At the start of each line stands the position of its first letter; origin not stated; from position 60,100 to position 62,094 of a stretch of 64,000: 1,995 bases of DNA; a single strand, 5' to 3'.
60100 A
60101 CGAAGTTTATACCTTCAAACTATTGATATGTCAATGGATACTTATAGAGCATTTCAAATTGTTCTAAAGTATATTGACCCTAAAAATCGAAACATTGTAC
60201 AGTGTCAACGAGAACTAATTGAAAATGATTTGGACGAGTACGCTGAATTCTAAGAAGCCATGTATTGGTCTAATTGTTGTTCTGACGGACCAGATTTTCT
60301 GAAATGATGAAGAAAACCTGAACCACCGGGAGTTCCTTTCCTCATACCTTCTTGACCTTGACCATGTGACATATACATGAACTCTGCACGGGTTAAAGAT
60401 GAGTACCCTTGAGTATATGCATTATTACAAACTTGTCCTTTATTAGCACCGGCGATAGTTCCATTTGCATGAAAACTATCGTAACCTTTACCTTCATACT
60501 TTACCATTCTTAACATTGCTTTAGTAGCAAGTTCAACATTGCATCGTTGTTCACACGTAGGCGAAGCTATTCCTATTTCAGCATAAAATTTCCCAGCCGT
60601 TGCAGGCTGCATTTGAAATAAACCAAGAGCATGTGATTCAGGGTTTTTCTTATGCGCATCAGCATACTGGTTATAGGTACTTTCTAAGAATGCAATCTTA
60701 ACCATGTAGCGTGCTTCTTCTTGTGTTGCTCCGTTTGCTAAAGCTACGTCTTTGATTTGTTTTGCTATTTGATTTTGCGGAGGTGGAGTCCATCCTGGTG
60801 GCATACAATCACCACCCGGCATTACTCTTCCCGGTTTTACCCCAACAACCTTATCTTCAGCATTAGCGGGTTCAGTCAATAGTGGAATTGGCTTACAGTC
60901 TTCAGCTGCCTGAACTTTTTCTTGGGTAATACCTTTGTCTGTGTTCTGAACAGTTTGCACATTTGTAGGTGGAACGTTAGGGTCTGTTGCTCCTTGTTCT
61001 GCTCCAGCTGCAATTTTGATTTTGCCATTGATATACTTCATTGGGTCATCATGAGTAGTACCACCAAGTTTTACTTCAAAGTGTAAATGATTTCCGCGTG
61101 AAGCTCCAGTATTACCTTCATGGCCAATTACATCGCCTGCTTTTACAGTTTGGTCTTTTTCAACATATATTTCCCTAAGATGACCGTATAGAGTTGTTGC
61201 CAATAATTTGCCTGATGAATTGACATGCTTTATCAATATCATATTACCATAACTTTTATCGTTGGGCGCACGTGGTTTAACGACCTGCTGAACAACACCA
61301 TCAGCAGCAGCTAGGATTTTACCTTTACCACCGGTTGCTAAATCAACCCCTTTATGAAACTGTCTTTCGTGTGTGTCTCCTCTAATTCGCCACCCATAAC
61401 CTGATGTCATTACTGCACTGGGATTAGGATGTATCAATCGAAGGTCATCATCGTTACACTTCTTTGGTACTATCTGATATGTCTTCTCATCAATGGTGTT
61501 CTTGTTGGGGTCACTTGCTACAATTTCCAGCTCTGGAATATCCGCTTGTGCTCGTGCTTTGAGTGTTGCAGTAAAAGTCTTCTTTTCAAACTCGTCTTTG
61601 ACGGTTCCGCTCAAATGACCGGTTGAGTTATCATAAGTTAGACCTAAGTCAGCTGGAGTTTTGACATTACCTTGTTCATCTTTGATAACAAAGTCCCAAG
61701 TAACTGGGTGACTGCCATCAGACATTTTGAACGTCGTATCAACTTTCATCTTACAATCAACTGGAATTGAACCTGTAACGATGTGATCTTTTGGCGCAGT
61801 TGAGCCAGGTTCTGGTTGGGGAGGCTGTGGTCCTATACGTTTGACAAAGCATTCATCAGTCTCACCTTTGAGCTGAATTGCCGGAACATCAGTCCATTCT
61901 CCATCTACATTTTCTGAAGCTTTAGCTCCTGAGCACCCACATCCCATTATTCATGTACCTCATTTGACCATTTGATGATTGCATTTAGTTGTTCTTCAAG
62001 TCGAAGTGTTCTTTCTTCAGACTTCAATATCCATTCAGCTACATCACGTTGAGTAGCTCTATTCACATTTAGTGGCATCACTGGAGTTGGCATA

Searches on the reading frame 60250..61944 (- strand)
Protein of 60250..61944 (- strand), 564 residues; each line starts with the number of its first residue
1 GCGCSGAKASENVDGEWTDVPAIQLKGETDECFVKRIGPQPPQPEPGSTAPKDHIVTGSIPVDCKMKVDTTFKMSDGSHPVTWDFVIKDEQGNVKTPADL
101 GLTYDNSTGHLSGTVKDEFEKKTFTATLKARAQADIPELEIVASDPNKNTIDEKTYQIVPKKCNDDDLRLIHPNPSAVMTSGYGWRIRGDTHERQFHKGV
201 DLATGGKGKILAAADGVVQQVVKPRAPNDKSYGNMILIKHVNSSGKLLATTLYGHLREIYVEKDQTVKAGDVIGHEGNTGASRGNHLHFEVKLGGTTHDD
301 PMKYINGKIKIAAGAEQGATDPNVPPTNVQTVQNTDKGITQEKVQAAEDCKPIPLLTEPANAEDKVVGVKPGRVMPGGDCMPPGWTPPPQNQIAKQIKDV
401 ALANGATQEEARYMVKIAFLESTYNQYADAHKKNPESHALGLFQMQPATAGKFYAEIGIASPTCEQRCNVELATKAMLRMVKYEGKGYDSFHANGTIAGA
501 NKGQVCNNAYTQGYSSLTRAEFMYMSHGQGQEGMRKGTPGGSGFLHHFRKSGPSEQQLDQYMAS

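Call 27: search_protein_families(library=phrogs, proteins=[window:60250-61944:-], max_evalue=0.00001)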
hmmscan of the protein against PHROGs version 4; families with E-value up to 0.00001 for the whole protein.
window:60250-61944:- (564 aa): 19 families
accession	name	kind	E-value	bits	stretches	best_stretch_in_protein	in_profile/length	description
phrog_3578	-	lysis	3.2e-24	87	1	147-337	183-378/405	endolysin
phrog_7767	-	other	3.1e-22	80.2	1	179-318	6-132/194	metallo-endopeptidase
phrog_14988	-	other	3.7e-22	80.3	1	179-311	16-149/272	peptidase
phrog_6700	-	lysis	5.5e-20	71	1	151-370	2594-2790/2898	endolysin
phrog_1067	-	head and packaging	7.8e-18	65.3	1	123-319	694-877/991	minor head protein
phrog_10030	-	tail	7.1e-16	57.7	1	190-307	1907-2021/2105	tail length tape measure protein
phrog_16615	-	other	1.5e-14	54.7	1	196-298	418-511/529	peptidase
phrog_13392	-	lysis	6.2e-12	46.7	1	229-300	85-156/308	endolysin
phrog_880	-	lysis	7.2e-12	46.4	1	178-310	16-141/435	endolysin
phrog_21656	-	other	7.4e-12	45.1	1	194-328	634-768/1022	peptidase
phrog_8537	-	unknown function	9.7e-12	45.8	1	199-315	18-128/384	-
phrog_37190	-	other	1.1e-11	45.6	1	154-305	97-238/244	peptidase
phrog_28672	-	other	1.6e-11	44.5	1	177-293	274-375/397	metallo-endopeptidase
phrog_4070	-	tail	5.8e-11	42.2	1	188-309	616-731/989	tail length tape measure protein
phrog_28394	-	unknown function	6.4e-11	42.9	1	196-305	202-300/303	-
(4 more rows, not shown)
